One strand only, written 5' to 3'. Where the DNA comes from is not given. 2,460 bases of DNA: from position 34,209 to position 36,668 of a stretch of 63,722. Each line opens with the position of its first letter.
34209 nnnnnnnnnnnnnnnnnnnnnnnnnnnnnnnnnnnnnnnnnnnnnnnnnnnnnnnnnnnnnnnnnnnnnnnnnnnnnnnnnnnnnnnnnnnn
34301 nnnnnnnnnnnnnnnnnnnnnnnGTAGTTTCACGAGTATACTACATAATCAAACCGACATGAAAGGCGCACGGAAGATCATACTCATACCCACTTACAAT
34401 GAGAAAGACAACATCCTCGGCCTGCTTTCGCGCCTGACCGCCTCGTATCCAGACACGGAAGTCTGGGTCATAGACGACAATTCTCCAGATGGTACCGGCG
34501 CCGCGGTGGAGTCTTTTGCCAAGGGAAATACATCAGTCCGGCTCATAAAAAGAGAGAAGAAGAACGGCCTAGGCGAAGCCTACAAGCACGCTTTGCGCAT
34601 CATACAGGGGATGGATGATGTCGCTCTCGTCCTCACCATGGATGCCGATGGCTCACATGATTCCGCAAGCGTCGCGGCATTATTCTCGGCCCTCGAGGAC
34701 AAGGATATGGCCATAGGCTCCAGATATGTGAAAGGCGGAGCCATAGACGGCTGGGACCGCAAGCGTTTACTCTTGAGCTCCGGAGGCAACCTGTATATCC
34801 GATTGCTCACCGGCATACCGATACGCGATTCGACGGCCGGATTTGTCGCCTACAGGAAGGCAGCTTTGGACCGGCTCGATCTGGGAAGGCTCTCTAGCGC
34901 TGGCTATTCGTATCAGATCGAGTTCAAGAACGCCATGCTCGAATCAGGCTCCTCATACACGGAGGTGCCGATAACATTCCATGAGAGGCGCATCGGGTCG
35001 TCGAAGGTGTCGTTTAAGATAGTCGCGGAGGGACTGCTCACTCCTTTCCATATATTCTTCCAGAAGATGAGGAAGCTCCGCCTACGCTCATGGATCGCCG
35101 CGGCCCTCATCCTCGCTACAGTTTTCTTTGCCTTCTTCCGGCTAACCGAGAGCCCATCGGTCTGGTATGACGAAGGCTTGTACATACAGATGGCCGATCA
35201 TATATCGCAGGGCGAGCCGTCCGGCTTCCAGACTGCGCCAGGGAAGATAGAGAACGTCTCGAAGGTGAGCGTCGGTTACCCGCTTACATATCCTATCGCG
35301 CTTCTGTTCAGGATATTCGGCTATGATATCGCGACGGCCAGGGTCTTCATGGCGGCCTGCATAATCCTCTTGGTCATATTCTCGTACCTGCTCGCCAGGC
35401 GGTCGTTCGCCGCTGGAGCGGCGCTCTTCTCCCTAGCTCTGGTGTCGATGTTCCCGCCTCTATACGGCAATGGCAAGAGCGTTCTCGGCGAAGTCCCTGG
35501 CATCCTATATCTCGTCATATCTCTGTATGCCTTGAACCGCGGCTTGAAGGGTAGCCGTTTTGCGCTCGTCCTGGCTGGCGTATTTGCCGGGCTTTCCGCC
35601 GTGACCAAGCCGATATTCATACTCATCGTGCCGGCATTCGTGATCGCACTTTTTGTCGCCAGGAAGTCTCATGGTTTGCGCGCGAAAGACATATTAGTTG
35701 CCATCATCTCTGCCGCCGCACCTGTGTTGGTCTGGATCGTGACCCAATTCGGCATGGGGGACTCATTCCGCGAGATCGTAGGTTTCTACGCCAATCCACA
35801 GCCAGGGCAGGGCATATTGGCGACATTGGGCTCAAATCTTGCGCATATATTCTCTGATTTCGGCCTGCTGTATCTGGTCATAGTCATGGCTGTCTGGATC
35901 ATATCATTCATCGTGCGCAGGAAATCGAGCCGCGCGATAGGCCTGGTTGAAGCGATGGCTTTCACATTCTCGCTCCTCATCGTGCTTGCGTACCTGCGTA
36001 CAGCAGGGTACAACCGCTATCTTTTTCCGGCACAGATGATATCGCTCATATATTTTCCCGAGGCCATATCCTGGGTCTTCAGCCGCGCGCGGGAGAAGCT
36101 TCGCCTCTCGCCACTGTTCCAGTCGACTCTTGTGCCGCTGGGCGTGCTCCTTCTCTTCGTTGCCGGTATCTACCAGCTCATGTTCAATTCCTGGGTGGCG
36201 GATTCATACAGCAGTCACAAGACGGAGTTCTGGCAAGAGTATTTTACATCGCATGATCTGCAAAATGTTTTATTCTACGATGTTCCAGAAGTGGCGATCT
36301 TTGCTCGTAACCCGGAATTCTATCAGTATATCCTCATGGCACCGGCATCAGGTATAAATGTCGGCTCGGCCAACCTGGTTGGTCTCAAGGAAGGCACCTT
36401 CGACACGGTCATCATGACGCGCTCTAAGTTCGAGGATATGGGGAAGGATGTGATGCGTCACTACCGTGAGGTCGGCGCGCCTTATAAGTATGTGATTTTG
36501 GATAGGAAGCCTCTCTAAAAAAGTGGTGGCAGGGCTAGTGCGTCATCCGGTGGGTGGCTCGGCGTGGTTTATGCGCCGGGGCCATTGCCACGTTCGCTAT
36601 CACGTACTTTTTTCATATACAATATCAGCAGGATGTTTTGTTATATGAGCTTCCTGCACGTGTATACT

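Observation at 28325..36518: Three fusions of polyprenyl-phosphate-sugar synthase-type GT2 domains to large polytopic (GT-C-like) domains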

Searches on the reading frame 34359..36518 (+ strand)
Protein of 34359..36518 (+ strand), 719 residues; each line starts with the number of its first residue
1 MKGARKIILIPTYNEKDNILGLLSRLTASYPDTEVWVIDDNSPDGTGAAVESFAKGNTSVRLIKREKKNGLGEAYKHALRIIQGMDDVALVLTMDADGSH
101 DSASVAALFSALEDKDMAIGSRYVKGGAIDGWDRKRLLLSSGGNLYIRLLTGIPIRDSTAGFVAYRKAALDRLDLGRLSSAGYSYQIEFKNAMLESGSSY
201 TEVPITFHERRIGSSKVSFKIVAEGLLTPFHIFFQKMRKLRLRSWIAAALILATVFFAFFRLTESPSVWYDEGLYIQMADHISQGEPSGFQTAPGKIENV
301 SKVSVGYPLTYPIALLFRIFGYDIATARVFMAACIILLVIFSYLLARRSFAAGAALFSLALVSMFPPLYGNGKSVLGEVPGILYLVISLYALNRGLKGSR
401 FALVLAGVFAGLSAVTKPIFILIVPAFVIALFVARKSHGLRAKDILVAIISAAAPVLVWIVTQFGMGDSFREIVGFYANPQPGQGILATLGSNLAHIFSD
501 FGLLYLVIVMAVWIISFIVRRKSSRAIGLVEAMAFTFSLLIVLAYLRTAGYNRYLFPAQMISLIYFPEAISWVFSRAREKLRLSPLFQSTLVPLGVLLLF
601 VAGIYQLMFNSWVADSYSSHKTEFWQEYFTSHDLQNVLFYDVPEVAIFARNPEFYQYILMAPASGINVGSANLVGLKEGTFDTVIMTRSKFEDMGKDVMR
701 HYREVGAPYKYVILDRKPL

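Call 3: search_protein_families(library=pfam, proteins=[window:34359-36518:+], max_evalue=0.01)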
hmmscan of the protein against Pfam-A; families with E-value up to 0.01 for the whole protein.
window:34359-36518:+ (719 aa): 2 families
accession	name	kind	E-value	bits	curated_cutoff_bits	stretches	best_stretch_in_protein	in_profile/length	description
PF00535.33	Glycos_transf_2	-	2.2e-28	99.7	23.3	1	8-172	2-166/168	Glycosyl transferase family 2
PF13231.12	PMT_2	-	1e-13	52.2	26.1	1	311-459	8-160/160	Dolichyl-phosphate-mannose-protein mannosyltransferase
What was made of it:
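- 34359..36518 (+): F3: 719-aa DPM1-like GT2 + ArnT-like GT-C fusion. GT2 is residues 1-238 (34359-35072). The GT-C with its C-terminal soluble domain is residues 239-719 (35073-36515). In WYDEG, D271 is the codon at 35169-35171. Pfam GT2 2.2e-28 and PMT_2 1e-13 (call 3).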

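Call 8: find_homologous_proteins(query=window:34359-36518:+)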
Query window:34359-36518:+ (719 aa): 272 proteins with E <= 0.001 among 8000 candidates; the best 120 are listed.
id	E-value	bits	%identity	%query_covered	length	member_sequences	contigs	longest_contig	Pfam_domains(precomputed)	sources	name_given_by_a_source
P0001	0.0e+0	1583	100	100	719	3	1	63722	PF00535.33,PF13231.13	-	-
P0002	0.0e+0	1442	90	100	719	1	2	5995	PF00535.33,PF13231.13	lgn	-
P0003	0.0e+0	1056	65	100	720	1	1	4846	PF00535.33,PF13231.13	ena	-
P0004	1.3e-288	977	60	100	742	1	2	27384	PF13641.13,PF00535.33,PF13231.13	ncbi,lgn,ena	ncbi:MAG TPA: glycosyltransferase [Candidatus Paceibacterota bacterium]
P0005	2.0e-259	881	55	100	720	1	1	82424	PF00535.33,PF13231.13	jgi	-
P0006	3.2e-251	854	53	100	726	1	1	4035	PF13641.13,PF00535.33,PF13231.13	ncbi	-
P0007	3.1e-202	692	46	100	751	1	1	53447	PF00535.33,PF13231.13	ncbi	-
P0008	4.0e-201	688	45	100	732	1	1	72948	PF00535.33,PF13231.13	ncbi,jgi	ncbi:MAG: glycosyltransferase [Candidatus Paceibacterota bacterium]|jgi:dolichol-phosphate mannosylt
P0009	1.9e-196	673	46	99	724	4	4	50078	PF02366.25,PF00535.33,PF13231.13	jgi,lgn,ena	-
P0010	8.0e-196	671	45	100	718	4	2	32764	PF00535.33,PF13231.13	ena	-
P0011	1.2e-195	670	46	99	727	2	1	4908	PF13641.13,PF00535.33,PF13231.13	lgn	-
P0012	3.5e-194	665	46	99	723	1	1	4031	PF13641.13,PF00535.33,PF13231.13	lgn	-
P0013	7.8e-194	664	44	99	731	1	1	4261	PF00535.33,PF13231.13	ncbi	-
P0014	1.3e-193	664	46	100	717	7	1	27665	PF00535.33,PF13231.13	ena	-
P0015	2.4e-192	659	44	100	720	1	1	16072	PF00535.33,PF13231.13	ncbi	-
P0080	1.8e-82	296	38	63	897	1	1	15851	PF13847.13,PF13489.13,PF02366.25,PF13649.13,PF00535.33,PF08241.19,PF08242.19,PF13231.13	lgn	-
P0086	9.4e-78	281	36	64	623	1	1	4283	PF04138.21,PF13231.13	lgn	-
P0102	1.7e-74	270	36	65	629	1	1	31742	PF04138.21,PF13231.13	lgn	-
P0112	2.3e-71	259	36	63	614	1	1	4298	PF00535.33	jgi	jgi:dolichol-phosphate mannosyltransferase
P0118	1.7e-67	247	54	32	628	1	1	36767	PF00535.33,PF13231.13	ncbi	-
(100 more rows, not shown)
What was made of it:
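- Checked: The ATG at 34359, rather than the GTG at 34314, fits the 719-720 aa length of the closest homologues (call 8).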

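Call 12: search_solved_structures(query=window:34359-36518:+, max_evalue=0.01)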
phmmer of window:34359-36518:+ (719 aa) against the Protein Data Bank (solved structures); distinct sequences matched with E-value up to 0.01: 5.
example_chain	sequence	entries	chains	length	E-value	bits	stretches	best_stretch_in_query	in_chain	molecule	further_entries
5mlz_A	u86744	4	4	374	2.7e-25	92.3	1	7-227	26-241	Dolichol monophosphate mannose synthase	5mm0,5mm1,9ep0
6yv7_B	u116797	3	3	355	0.0034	19.3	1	5-97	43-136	Glycosyl transferase, family 2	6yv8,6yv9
6yv7_A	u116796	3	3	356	0.0034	19.2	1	5-97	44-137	Glycosyl transferase, family 2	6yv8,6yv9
2z87_A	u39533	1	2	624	0.0096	17.8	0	8-142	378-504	Chondroitin synthase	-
2z86_A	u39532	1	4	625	0.0097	17.8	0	8-142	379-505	Chondroitin synthase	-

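Call 32: search_protein_families(library=ncbifam, proteins=[window:34359-36518:+], max_evalue=0.001)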
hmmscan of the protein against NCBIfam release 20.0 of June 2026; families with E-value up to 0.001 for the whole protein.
window:34359-36518:+ (719 aa): 10 families
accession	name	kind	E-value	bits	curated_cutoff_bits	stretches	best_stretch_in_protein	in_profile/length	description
TIGR04182.1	glyco_TIGR04182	equivalog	9e-15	54.8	325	1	8-227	4-209/293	S-layer glycoprotein N-glycosyltransferase AglJ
NF053846.1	glyco_with_XrtP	equivalog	3.6e-11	42.4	520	1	8-111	45-157/440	XrtP-associated glycosyltransferase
TIGR03937.1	PgaC_IcaA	equivalog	2e-10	40.2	422.3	1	8-115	49-153/407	poly-beta-1,6-N-acetyl-D-glucosamine synthase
NF058614.1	PPMAGASynPpgS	equivalog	4.2e-10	39.4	370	1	8-206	4-195/226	polyprenyl-phospho-N-acetylgalactosaminyl synthase PpgS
NF045692.1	OglycostaseCruG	equivalog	4.1e-07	29.3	600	1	8-117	45-157/386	2'-O-glycosyltransferase CruG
NF041391.1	DPhHxTase_Halo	equivalog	2.6e-06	26.6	375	1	12-215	3-190/213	dolichyl-phosphate hexose transferase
NF007986.1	PRK10714.1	equivalog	3.9e-06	26.1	529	1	8-276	10-270/316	undecaprenyl-phosphate 4-deoxy-4-formamido-L-arabinose transferase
TIGR04283.1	glyco_like_mftF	equivalog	1.3e-05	24.9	182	1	8-54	3-50/221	TIGR04283 family arsenosugar biosynthesis glycosyltransferase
NF038302.1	EPS_HpsE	equivalog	5e-05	22.4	300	1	8-105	5-104/307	hormogonium polysaccharide biosynthesis glycosyltransferase HpsE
TIGR03469.1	HpnB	hypoth_equivalog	0.00011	21.3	379.25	1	8-132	48-180/386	hopene-associated glycosyltransferase HpnB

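Call 34: find_related_loci(query=A1, collection=genome_contigs, flank=8000)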
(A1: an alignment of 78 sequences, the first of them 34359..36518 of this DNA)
Query A1 (719 aa) in genome_contigs; peptide patterns used: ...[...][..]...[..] (x = any residue, [..] = any of these).
111 stretches matched a pattern; 81 encode a relative of the query (tblastn E <= 1e-3); the best 80 are kept; 80 distinct loci.
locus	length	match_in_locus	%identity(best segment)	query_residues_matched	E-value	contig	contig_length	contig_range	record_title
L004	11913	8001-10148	44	1-716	0e+0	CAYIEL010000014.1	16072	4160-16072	MAG TPA_asm: uncultured Candidatus Saccharibacteria bacterium isolate ERP119705_co18_447 genome assembly, contig: NODE_4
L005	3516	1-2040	46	32-714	0e+0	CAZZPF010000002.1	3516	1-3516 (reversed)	MAG TPA_asm: uncultured Candidatus Saccharibacteria bacterium isolate binchicken_co203_538 genome assembly, contig: k141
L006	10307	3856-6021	46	1-716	0e+0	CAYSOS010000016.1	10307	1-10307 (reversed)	MAG TPA_asm: uncultured Candidatus Saccharibacteria bacterium isolate SRP273308_co1_214 genome assembly, contig: NODE_89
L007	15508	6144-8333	60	1-716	0e+0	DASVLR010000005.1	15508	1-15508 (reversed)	MAG TPA_asm: Candidatus Paceibacterota bacterium isolate SMAG_U3079 k141_4453, whole genome shotgun sequence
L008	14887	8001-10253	46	1-717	0e+0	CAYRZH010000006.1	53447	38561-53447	MAG TPA_asm: uncultured Candidatus Saccharibacteria bacterium isolate binchicken_co16_374 genome assembly, contig: NODE_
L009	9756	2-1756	44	140-719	6e-137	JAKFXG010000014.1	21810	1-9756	MAG: Candidatus Parcubacteria bacterium isolate ND2_Bin_26 ND2_0000250, whole genome shotgun sequence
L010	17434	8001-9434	40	240-716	7e-112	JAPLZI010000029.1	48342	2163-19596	MAG: Candidatus Taylorbacteria bacterium isolate LacPavin_0419_WC90_MAG_44_7 LacPavin_0419_WC90_scaffold_11212, whole ge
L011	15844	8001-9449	43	231-718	5e-112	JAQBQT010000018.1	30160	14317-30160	MAG: Candidatus Parcubacteria bacterium isolate RYN_380 scaffold_2829136, whole genome shotgun sequence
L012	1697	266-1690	41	250-717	1e-114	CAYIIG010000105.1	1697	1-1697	MAG TPA_asm: uncultured Candidatus Saccharibacteria bacterium isolate ERP119705_co20_252 genome assembly, contig: NODE_1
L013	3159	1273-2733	39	241-718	6e-107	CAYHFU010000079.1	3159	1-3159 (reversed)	MAG TPA_asm: uncultured Candidatus Saccharibacteria bacterium isolate ERP119705_co12_215 genome assembly, contig: NODE_4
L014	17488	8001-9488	39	234-717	3e-103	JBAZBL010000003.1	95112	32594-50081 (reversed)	MAG: Candidatus Paceibacterota bacterium isolate SO_2017_GW1_111 NODE_1474_length_95112_cov_1.471611_OW334_2017, whole g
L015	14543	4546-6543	35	90-717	1e-101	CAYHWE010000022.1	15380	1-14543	MAG TPA_asm: uncultured Gammaproteobacteria bacterium isolate ERP119705_co15_594 genome assembly, contig: NODE_4133_leng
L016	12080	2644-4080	44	246-717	5e-101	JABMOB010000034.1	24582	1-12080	MAG: Parcubacteria group bacterium isolate bin.649 k141_6289779, whole genome shotgun sequence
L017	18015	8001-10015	43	8-716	1e-100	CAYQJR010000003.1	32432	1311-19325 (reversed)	MAG TPA_asm: uncultured Candidatus Saccharibacteria bacterium isolate SRP136066_co1_416 genome assembly, contig: NODE_10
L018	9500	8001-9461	40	232-717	5e-100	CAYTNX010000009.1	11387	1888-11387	MAG TPA_asm: uncultured Candidatus Saccharibacteria bacterium isolate SRP278252_co2_57 genome assembly, contig: NODE_120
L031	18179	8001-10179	33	5-716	3e-74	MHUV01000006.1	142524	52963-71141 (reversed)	MAG: Candidatus Yonathbacteria bacterium RIFCSPLOWO2_01_FULL_43_27 rifcsplowo2_01_scaffold_406, whole genome shotgun seq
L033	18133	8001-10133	36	5-718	2e-73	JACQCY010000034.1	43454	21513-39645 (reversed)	MAG: Candidatus Yonathbacteria bacterium isolate NC_groundwater_980_Pr1_S-0.2um_43_16 Montesol18-Sp2_coassembly_scaffold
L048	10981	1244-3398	35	5-690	7e-63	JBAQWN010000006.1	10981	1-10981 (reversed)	MAG: Minisyncoccia bacterium isolate MFD03290_ilm_asm_bin3 k127_1522, whole genome shotgun sequence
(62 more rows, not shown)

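Call 39: predict_structure(alignment_id=A1)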
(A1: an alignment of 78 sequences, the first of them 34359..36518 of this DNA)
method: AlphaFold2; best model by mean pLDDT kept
length: 719 residues; sequences in the alignment: 78
mean_pLDDT: 92.7   pTM: 0.80
mean pLDDT of the five models: 92.7, 92.3, 91.2, 90.9, 90.5
residues with pLDDT >= 90: 559; 70-90: 147; 50-70: 12; < 50: 1
segments of 3 or more residues with pLDDT < 50: none
pLDDT, mean of each block of 10 residues (from residue 1): 83 90 96 95 92 96 90 93 96 92 95 97 94 88 88 89 96 91 87 95 92 70 79 73 91 97 91 97 96 95 93 98 96 98 96 94 96 90 98 95 98 96 96 93 97 97 89 83 83 92 92 97 93 97 91 93 97 94 87 93 96 93 96 96 96 95 89 96 97 92 97 95
secondary structure, 60 per line:
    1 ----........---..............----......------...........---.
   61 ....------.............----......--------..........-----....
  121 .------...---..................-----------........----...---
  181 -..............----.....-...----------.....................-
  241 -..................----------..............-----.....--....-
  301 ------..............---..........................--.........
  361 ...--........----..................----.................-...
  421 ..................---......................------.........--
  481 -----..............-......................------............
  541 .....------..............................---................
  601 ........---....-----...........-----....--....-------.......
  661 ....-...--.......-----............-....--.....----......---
elements in order (helices of 4 or more, strands of 3 or more residues): E5-12 H16-29 E34-39 H46-56 E60-64 H71-83 E88-93 H102-111 E117-121 E128-130 H134-151 E163-166 H167-170 H182-195 E200-204 E206-208 H219-239 H242-259 H270-283 E289-293 E296-299 H307-320 H324-349 H352-363 H366-373 H378-395 H400-416 H418-438 H442-463 H470-478 H486-499 H501-522 H529-545 H552-581 H585-608 H612-615 H621-631 E637-640 H643-646 E654-661 E666-668 H671-677 E683-687 H688-694 H696-699 E702-706 E711-716
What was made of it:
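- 34359..36518 (+): AF2 pLDDT 92.7, pTM 0.80 (call 39).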

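Call 43: fold_search(model_id=the predicted structure, library=pdb)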
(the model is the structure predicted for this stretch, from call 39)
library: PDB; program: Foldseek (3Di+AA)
matches with E <= 10: 1273; with E <= 0.001: 175
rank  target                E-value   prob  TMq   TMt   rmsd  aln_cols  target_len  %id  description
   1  5mlz                  2.9e-12  1.00  0.31  0.60  10.9       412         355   21  Dolichyl phosphate mannose synthase in complex with GDP and Mg2+ (released 2017-08-09)
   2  5mm1                  3.4e-12  1.00  0.30  0.59  12.0       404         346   23  Dolichyl phosphate mannose synthase in complex with GDP and dolichyl phosphate mannose (released 2017-08-09)
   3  9ep0                  4.2e-12  1.00  0.29  0.59  11.2       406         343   20  Dolichyl phosphate mannose synthase in complex with donor (GDP-Man) and traces of acceptor (Dol55P) and product (Dol55P- (released 2025-10-01)
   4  9asc_A                8.6e-10  1.00  0.28  0.58   4.8       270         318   21  Cryo-EM Structure of the Glycosyltransferase ArnC from Salmonella enterica in the UDP-bound State Determined on Talos  (released 2025-02-05)
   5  9bhe_A                2.5e-09  1.00  0.27  0.59   5.5       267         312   23  Salmonella undecaprenyl-phosphate 4-deoxy-4-formamido-L-arabinose transferase (ArnC) bound to UDP (released 2025-02-12)
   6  9bhc_B                4.0e-09  1.00  0.27  0.58   4.7       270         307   19  Salmonella undecaprenyl-phosphate 4-deoxy-4-formamido-L-arabinose transferase (ArnC) (released 2025-02-12)
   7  9bhe_B                5.0e-09  1.00  0.27  0.59   5.9       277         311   23  Salmonella undecaprenyl-phosphate 4-deoxy-4-formamido-L-arabinose transferase (ArnC) bound to UDP (released 2025-02-12)
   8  9bhc_A                1.4e-08  1.00  0.27  0.58   4.7       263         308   20  Salmonella undecaprenyl-phosphate 4-deoxy-4-formamido-L-arabinose transferase (ArnC) (released 2025-02-12)
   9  9b77_A                1.9e-08  1.00  0.27  0.57   5.6       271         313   20  Cryo-EM Structure of the Glycosyltransferase ArnC from Salmonella enterica in the Apo State Determined on Krios micros (released 2025-02-05)
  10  8vxh_A                1.9e-08  1.00  0.26  0.55   5.2       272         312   19  Cryo-EM Structure of the Glycosyltransferase ArnC from Salmonella enterica in the Apo State Determined on Talos Arctic (released 2025-02-05)
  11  5f15                  2.7e-08  1.00  0.44  0.56   7.6       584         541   13  Crystal Structure of ArnT from Cupriavidus metallidurans bound to Undecaprenyl phosphate (released 2016-02-17)
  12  5ezm                  9.1e-08  1.00  0.43  0.55   8.0       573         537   13  Crystal Structure of ArnT from Cupriavidus metallidurans in the apo state (released 2016-02-17)
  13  9nyd_C                1.7e-07  1.00  0.27  0.58   4.9       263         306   19  Cryo-EM structure of the glycosyltransferase GtrB in the pre-catalysis and product-bound state (released 2025-12-17)
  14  9nyf_A                1.8e-07  1.00  0.26  0.55   5.4       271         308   17  Cryo-EM structure of the glycosyltransferase GtrB (tetramer volume) (released 2025-12-17)
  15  9nye_A                2.0e-07  1.00  0.25  0.53   6.3       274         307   16  Cryo-EM structure of the glycosyltransferase GtrB in the apo state (octamer volume) (released 2025-12-17)
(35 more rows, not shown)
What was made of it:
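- On GT-C glycosyltransferases (PMT_2/GT39-GT83-like, ArnT-like fold): F3: ArnT 5f15 E 2.7e-8 over 584 columns, plus STT3 chains (call 43).
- Closest known: ArnT. Same: F3's C-domain has the same fold as ArnT: a TM core, a first external loop with the catalytic Asp, and a C-terminal outside domain (call 43).
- Tried and rejected: BcsA-like synthase reading: rejected, because the TM part is homologous to GT-C enzymes (calls 3, 43).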

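Call 59: search_protein_families(library=pfam, proteins=[P0086, P0102, P0080, P0112, P0118], max_evalue=0.001)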
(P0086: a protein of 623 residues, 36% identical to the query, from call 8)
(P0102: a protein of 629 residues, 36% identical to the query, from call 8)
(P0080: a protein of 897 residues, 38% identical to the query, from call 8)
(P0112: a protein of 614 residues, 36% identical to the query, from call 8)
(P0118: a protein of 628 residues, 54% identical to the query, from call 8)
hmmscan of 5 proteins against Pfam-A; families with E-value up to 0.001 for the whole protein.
P0086 (623 aa): 2 families
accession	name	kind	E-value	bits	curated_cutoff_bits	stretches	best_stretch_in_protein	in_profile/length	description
PF04138.20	GtrA_DPMS_TM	-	8.4e-21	74.8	26.1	1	9-125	1-117/117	GtrA/DPMS, transmembrane domain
PF13231.12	PMT_2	-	8.5e-06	26.5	26.1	1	217-357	12-154/160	Dolichyl-phosphate-mannose-protein mannosyltransferase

P0102 (629 aa): 2 families
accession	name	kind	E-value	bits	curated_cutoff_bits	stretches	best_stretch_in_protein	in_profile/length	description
PF04138.20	GtrA_DPMS_TM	-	1.6e-22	80.3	26.1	1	9-125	1-117/117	GtrA/DPMS, transmembrane domain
PF13231.12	PMT_2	-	3.6e-07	31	26.1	1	217-365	10-156/160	Dolichyl-phosphate-mannose-protein mannosyltransferase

P0080 (897 aa): 8 families
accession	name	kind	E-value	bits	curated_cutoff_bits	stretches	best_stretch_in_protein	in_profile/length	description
PF00535.33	Glycos_transf_2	-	6.9e-27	94.9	23.3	1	5-169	2-166/168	Glycosyl transferase family 2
PF08241.18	Methyltransf_11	-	8.7e-18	65.2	21.2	1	738-820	1-95/95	Methyltransferase domain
PF13489.12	Methyltransf_23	-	5.8e-17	62.3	27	1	734-859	23-151/164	Methyltransferase domain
PF13649.12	Methyltransf_25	-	2.1e-10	41.6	27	1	738-816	2-97/97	Methyltransferase domain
PF08242.18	Methyltransf_12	-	3.5e-10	40.9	30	1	738-817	1-97/98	Methyltransferase domain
PF13231.12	PMT_2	-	5.2e-10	40.2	26.1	1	310-466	3-160/160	Dolichyl-phosphate-mannose-protein mannosyltransferase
PF13847.12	Methyltransf_31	-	2.6e-09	37.4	27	1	771-824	59-113/145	Methyltransferase domain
PF02366.24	PMT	-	3.1e-09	37.2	22.7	1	332-470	87-234/245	Dolichyl-phosphate-mannose-protein mannosyltransferase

P0112 (614 aa): 2 families
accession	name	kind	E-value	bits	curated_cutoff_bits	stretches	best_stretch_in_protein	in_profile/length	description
PF00535.33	Glycos_transf_2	-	2e-28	99.9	23.3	1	5-168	2-165/168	Glycosyl transferase family 2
PF13231.12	PMT_2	-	0.00012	22.8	26.1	1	310-456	12-159/160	Dolichyl-phosphate-mannose-protein mannosyltransferase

P0118 (628 aa): 2 families
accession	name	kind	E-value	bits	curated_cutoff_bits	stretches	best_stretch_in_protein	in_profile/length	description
PF00535.33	Glycos_transf_2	-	1.2e-27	97.4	23.3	1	5-170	2-166/168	Glycosyl transferase family 2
PF13231.12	PMT_2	-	1.5e-06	28.9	26.1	1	318-444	15-139/160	Dolichyl-phosphate-mannose-protein mannosyltransferase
